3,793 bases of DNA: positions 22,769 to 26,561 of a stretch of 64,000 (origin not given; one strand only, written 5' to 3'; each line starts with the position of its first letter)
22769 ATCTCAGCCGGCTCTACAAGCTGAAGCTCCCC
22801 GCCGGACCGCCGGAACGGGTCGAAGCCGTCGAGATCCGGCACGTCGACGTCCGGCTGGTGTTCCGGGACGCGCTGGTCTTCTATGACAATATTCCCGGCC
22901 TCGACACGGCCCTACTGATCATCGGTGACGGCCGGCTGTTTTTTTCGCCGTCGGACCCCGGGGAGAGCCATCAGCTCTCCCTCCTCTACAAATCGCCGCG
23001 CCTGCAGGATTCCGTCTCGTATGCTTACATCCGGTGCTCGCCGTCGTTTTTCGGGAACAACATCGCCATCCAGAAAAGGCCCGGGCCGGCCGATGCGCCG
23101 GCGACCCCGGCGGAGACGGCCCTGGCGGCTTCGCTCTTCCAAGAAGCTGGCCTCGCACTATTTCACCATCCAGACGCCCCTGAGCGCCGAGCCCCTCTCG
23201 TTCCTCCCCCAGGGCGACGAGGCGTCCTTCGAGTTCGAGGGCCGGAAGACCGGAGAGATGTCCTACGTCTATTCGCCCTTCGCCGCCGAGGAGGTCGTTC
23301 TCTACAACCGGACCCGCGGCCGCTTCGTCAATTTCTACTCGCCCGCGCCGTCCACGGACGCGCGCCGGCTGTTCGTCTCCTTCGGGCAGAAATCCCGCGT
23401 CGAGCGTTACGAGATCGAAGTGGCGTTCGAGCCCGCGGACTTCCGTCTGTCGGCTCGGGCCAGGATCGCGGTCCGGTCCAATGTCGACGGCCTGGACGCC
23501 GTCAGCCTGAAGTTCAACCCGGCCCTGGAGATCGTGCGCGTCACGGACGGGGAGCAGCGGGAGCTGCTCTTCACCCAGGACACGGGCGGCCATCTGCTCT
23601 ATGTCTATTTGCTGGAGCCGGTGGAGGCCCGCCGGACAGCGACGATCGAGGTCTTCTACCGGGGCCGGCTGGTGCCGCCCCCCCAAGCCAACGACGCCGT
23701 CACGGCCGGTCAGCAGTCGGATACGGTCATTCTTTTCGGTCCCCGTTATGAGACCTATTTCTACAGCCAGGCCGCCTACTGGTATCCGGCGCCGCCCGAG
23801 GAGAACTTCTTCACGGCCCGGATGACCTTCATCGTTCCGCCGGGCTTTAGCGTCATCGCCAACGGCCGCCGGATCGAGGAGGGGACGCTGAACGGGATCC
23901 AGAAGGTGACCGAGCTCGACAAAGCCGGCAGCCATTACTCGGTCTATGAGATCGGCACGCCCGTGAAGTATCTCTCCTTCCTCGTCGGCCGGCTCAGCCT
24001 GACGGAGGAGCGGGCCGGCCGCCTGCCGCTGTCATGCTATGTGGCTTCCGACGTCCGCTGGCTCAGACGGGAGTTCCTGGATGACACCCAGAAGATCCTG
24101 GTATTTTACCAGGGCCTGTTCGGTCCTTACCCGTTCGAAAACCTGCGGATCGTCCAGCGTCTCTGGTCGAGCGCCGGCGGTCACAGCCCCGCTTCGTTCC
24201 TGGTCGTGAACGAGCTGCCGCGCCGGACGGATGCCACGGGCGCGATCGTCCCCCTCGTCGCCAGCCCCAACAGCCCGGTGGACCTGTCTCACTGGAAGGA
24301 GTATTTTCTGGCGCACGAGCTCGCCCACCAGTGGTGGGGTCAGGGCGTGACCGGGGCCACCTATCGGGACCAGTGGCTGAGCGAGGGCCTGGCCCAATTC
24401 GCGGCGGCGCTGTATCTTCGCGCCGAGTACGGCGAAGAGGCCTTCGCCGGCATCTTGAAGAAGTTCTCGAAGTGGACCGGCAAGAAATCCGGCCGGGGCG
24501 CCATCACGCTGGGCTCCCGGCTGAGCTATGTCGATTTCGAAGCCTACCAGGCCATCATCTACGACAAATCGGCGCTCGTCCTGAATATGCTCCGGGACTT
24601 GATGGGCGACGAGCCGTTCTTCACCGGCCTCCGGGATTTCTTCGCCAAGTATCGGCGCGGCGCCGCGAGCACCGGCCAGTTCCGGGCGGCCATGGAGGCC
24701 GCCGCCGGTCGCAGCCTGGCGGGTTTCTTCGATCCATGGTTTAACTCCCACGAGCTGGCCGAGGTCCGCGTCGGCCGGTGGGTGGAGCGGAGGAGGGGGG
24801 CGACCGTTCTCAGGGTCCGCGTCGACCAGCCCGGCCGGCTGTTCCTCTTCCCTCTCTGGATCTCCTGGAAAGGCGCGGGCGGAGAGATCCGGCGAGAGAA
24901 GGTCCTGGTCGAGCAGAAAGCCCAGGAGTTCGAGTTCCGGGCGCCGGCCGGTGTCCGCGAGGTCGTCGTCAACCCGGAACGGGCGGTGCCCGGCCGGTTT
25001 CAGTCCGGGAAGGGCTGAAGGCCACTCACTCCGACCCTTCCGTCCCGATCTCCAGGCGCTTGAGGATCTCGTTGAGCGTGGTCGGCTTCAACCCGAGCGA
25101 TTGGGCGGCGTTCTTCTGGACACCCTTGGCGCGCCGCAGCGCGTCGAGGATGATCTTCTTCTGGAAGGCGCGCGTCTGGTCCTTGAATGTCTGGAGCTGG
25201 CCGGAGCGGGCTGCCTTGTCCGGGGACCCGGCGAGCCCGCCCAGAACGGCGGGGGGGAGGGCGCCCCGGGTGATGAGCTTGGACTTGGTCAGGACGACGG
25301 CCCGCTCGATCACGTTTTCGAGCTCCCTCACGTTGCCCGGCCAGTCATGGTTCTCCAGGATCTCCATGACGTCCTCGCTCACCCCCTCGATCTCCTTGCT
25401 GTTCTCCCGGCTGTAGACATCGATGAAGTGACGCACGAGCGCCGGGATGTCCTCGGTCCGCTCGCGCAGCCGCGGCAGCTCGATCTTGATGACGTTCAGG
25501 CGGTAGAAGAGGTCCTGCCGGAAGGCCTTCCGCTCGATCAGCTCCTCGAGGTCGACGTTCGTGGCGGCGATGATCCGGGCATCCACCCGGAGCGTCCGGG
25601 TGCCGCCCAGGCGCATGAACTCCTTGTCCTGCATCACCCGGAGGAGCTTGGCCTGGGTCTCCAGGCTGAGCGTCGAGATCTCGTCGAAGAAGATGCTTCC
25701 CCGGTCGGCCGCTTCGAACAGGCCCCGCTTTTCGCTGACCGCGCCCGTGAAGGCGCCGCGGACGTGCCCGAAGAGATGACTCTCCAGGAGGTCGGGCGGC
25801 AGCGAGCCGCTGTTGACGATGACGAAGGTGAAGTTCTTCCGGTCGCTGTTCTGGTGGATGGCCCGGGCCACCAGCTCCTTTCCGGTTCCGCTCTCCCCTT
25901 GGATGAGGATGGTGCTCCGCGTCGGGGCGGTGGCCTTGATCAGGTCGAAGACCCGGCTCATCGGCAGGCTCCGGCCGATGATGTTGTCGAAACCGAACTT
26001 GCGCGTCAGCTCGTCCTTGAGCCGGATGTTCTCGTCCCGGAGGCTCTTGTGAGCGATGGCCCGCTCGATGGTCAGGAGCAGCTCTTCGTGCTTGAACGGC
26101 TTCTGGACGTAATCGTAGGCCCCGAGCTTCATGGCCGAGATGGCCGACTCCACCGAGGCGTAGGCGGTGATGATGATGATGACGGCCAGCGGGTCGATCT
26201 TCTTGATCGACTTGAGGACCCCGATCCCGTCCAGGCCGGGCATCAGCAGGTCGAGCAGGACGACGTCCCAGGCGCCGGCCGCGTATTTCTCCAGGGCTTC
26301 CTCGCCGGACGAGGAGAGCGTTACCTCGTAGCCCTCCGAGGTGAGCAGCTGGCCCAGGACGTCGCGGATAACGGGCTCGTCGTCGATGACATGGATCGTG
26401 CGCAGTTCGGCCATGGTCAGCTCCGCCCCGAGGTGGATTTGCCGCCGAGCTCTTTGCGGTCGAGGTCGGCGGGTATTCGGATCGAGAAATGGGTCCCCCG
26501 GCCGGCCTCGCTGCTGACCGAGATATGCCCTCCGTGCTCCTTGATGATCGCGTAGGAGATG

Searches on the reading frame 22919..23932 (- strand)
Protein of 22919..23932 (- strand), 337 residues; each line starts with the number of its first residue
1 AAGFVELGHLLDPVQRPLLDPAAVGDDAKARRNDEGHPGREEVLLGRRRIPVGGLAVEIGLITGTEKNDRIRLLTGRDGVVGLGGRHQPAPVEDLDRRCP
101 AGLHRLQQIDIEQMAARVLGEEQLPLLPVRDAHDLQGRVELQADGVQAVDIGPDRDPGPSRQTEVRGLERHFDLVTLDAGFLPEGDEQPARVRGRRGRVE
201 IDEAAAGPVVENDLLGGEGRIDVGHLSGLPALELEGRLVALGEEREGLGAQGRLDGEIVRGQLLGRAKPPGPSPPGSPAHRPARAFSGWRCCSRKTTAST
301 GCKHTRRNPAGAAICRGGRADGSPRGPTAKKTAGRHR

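Call 49: search_protein_families(library=pfam, proteins=[window:22919-23932:-], max_evalue=1)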
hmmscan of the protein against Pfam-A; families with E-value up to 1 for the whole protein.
window:22919-23932:- (337 aa): 1 family
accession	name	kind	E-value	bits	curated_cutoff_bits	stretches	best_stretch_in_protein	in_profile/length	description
PF00779.24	BTK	-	0.26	11.7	24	1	289-306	12-29/30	BTK motif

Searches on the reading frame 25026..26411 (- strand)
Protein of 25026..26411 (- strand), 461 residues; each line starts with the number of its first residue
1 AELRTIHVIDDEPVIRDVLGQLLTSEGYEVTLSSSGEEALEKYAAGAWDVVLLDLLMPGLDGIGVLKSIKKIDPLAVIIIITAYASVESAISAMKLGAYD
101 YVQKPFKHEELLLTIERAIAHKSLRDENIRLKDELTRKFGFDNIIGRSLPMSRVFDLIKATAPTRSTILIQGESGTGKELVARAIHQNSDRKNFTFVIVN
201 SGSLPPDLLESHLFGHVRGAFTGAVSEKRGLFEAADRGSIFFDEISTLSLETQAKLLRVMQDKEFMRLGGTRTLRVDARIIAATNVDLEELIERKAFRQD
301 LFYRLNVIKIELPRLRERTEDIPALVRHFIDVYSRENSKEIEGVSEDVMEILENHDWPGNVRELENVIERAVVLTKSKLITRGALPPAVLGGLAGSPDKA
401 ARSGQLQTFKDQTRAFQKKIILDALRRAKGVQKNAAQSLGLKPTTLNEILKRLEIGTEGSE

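Call 49: search_protein_families(library=pfam, proteins=[window:25026-26411:-], max_evalue=1)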
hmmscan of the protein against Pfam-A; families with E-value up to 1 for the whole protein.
window:25026-26411:- (461 aa): 21 families
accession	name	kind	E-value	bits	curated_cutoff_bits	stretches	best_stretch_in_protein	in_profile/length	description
PF00158.32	Sigma54_activat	-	4.5e-66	222.1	20.2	1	144-311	1-168/168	Sigma-54 interaction domain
PF00072.30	Response_reg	-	9.4e-30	103.5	30.2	1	6-115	1-110/111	Response regulator receiver domain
PF25601.1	AAA_lid_14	-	1.5e-28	98.9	27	1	316-393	1-78/87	AAA+ ATPase lid domain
PF14532.12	Sigma54_activ_2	-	3.6e-17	63.3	25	1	145-315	1-138/138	Sigma-54 interaction domain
PF07728.20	AAA_5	-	1.6e-08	35.1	22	1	168-286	2-123/139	AAA domain (dynein-related subfamily)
PF02954.25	HTH_8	-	5.9e-07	29.5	22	1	414-451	3-40/42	Bacterial regulatory protein, Fis family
PF00004.35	AAA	-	4.4e-06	27.6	21.2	1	168-294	1-116/131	ATPase family associated with various cellular activities (AAA)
PF07724.20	AAA_2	-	1.1e-05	26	27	1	166-297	4-136/166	AAA domain (Cdc48 subfamily)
PF20030.5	bpMoxR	-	0.00015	21.4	27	1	152-310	18-169/205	MoxR domain in the MoxR-vWA-beta-propeller ternary systems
PF07726.17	AAA_3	-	0.00046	20.5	27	1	168-285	2-111/131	ATPase family associated with various cellular activities (AAA)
PF13191.12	AAA_16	-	0.0016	19.4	32.6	1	144-204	2-63/167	AAA ATPase domain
PF00493.29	MCM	-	0.0052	16.4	23.3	1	166-295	58-182/224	MCM P-loop domain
PF12775.13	AAA_7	-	0.022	14.7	25.8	1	147-200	15-68/181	P-loop containing dynein motor region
PF06068.19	TIP49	-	0.023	14.3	23.8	1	154-201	39-85/347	TIP49 P-loop domain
PF13401.12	AAA_22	-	0.045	14.5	27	1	165-209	5-51/130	AAA domain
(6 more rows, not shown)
